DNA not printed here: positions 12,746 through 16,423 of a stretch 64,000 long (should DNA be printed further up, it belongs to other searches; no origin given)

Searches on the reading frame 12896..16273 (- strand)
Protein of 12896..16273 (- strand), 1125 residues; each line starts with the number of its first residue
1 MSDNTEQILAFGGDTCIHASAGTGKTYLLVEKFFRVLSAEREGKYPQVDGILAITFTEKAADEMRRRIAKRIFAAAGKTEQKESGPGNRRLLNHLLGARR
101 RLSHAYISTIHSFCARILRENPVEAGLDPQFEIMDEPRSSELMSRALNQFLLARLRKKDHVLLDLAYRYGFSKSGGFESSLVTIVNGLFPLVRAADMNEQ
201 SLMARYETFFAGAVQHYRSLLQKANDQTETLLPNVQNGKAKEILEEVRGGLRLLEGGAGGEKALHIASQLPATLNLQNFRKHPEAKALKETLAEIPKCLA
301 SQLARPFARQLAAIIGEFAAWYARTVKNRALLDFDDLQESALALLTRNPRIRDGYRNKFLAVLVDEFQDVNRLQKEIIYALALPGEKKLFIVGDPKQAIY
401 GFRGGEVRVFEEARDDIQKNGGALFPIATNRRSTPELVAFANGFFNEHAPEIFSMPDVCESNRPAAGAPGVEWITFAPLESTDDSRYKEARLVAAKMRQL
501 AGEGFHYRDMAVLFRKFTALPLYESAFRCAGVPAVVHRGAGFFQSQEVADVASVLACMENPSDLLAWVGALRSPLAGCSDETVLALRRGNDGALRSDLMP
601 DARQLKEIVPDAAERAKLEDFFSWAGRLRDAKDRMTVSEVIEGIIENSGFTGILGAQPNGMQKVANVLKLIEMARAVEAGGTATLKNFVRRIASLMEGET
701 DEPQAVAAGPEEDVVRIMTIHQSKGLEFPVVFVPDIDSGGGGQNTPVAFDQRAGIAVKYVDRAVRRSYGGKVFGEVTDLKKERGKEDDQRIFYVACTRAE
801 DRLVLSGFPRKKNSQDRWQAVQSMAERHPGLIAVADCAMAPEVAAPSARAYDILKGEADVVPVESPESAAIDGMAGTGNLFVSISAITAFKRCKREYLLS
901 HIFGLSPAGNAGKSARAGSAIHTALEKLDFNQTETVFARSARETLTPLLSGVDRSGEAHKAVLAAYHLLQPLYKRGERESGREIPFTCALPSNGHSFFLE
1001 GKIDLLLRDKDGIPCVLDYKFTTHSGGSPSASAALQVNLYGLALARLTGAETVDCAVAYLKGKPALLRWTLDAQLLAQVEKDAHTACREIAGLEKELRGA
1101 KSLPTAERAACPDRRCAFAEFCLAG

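Call 7: search_protein_families(library=pfam, proteins=[window:12896-16273:-], max_evalue=0.001)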
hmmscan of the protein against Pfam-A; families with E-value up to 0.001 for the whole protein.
window:12896-16273:- (1125 aa): 6 families
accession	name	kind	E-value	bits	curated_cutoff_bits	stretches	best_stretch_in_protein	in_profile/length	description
PF00580.27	UvrD-helicase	-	2.5e-57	195.1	23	1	6-417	7-270/271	UvrD/REP helicase N-terminal domain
PF13361.12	UvrD_C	-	1.6e-31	110.5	25.6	1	428-806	4-346/350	UvrD-like helicase C-terminal domain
PF12705.13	PDDEXK_1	-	4e-21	76.5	22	1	882-1122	2-246/247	PD-(D/E)XK nuclease superfamily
PF13245.12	AAA_19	-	5.5e-18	65.9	25.1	1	16-403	15-134/134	AAA domain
PF13538.12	UvrD_C_2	-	3e-10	40.2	27.4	1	715-738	2-25/52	UvrD-like helicase C-terminal domain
PF13604.12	AAA_30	-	0.00086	19.5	27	0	15-68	21-66/191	AAA domain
